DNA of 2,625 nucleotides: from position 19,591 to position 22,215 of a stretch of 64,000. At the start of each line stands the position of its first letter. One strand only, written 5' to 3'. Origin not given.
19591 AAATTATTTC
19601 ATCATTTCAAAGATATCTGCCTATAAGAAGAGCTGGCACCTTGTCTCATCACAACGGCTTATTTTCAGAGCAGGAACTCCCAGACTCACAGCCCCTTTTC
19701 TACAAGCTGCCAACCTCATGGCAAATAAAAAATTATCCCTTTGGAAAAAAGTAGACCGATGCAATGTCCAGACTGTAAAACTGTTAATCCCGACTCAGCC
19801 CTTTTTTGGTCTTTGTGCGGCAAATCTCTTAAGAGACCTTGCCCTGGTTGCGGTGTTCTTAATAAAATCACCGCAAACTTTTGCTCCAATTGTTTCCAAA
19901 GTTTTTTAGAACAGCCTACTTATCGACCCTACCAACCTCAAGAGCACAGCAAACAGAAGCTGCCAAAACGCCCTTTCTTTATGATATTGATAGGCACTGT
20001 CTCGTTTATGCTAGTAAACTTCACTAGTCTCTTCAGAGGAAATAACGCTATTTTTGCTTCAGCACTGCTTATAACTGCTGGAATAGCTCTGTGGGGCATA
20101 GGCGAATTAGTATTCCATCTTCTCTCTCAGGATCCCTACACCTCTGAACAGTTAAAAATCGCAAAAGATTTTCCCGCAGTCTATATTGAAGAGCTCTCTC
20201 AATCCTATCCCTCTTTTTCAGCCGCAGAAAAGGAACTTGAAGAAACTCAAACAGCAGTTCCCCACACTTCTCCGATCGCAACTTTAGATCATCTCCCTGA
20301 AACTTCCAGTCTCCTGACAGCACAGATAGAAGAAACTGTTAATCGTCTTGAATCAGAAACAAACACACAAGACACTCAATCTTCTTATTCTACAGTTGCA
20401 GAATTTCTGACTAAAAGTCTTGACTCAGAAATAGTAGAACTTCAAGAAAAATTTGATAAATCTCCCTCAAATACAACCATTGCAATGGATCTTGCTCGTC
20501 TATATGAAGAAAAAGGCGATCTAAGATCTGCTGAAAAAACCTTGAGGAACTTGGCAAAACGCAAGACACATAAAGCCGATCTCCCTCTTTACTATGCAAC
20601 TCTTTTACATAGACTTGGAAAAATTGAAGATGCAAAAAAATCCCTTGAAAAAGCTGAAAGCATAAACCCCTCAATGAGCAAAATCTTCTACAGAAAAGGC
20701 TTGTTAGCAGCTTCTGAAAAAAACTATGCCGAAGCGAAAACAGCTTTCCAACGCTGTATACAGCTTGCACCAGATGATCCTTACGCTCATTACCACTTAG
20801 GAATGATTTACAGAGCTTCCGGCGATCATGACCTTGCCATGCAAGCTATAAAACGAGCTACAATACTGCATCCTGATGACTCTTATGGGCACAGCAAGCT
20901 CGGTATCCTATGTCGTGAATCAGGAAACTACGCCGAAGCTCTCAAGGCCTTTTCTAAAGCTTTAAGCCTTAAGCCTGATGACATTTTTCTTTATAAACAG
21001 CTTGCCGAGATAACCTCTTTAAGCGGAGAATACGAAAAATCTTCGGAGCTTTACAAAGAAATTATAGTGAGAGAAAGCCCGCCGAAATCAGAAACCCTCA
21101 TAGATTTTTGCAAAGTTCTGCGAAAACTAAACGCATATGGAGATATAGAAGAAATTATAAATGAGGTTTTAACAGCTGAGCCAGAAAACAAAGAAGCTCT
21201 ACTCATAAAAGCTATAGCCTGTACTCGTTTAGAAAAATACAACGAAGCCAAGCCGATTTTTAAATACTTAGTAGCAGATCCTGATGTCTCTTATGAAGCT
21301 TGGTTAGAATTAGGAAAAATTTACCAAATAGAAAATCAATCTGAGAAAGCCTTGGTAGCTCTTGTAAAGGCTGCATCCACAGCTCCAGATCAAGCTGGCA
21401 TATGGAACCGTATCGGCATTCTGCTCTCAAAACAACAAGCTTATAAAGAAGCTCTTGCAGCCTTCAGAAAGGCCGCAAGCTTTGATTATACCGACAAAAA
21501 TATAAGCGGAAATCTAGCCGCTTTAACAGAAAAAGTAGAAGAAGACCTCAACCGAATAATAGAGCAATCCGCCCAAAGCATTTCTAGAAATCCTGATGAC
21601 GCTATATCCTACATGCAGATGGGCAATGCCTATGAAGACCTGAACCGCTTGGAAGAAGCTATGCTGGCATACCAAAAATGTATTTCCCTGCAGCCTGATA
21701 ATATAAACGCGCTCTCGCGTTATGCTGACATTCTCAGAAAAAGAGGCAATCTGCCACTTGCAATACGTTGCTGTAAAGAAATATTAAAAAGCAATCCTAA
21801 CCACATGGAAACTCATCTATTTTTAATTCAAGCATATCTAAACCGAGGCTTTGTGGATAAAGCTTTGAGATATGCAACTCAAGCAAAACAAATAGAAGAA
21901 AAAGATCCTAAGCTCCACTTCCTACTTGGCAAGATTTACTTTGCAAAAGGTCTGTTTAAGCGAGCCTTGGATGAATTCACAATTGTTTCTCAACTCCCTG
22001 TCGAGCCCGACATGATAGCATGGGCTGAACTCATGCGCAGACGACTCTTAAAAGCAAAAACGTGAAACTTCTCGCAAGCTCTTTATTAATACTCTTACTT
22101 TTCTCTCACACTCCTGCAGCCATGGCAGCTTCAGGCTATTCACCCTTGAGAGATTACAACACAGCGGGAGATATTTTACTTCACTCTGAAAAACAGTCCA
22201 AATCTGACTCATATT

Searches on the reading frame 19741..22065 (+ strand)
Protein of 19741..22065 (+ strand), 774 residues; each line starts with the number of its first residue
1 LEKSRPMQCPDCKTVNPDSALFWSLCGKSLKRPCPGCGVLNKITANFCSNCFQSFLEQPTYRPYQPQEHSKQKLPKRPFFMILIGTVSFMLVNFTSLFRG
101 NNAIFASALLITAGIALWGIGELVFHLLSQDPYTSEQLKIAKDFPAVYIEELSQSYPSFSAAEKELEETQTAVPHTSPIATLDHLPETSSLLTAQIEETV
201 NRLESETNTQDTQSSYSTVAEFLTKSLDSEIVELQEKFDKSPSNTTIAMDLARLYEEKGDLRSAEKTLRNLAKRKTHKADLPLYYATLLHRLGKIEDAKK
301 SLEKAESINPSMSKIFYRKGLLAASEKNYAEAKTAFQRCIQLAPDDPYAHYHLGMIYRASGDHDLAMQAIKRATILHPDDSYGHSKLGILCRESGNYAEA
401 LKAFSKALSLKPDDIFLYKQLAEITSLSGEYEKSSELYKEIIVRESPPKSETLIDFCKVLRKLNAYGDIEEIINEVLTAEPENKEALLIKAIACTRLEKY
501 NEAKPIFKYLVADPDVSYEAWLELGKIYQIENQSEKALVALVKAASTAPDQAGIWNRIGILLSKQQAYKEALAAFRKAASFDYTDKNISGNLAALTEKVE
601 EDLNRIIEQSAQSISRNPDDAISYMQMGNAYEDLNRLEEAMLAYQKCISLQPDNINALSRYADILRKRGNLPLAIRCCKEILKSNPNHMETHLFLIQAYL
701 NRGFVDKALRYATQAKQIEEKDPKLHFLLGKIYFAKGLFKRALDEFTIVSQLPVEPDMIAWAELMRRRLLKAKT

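Call 10: search_protein_families(library=pfam, proteins=[window:19741-22065:+], max_evalue=0.00001)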
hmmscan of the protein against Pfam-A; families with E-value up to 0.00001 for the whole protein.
window:19741-22065:+ (774 aa): 29 families (the best 25 are shown)
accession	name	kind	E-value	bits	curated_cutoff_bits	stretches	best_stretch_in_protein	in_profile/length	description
PF07719.23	TPR_2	-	1.7e-50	165.4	27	1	383-414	3-34/34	Tetratricopeptide repeat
PF00515.34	TPR_1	-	1.9e-50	167.1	27.8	2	621-654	1-34/34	Tetratricopeptide repeat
PF14559.12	TPR_19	-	1.5e-41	141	25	1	324-385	2-63/68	Tetratricopeptide repeat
PF13181.12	TPR_8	-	1.5e-41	137.4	25.7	1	623-654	3-34/34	Tetratricopeptide repeat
PF13428.12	TPR_14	-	7e-39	128.7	23.5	0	624-664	4-44/44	Tetratricopeptide repeat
PF13432.12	TPR_16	-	3.1e-36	123.8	32.7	2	317-380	1-64/65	Tetratricopeptide repeat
PF13431.12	TPR_17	-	1.8e-33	112.4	24.4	0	335-368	1-34/34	Tetratricopeptide repeat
PF13414.12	TPR_11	-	8.1e-33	112.3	26.8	0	628-658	1-31/42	TPR repeat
PF23914.1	TPR_CcmH_CycH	-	1.4e-30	106.6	42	1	612-723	41-156/158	Cytochrome c-type biogenesis protein H TPR domain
PF13424.12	TPR_12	-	4.8e-29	100.8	30.1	0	385-440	7-70/77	Tetratricopeptide repeat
PF13371.12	TPR_9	-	2.6e-21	75.8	35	0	355-414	3-62/73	Tetratricopeptide repeat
PF13174.12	TPR_6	-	5e-18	64.9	26.3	0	316-345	3-32/33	Tetratricopeptide repeat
PF25064.1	ARM_TT21_5th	-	8.4e-18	65.2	27.8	0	249-339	5-98/117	TT21 fifth ARM repeats domain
PF13176.12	TPR_7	-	5.9e-17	60.7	27.9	0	349-378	1-32/36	Tetratricopeptide repeat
PF12895.13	ANAPC3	-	7.2e-15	55.5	27.2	0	634-709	2-76/82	Anaphase-promoting complex, cyclosome, subunit 3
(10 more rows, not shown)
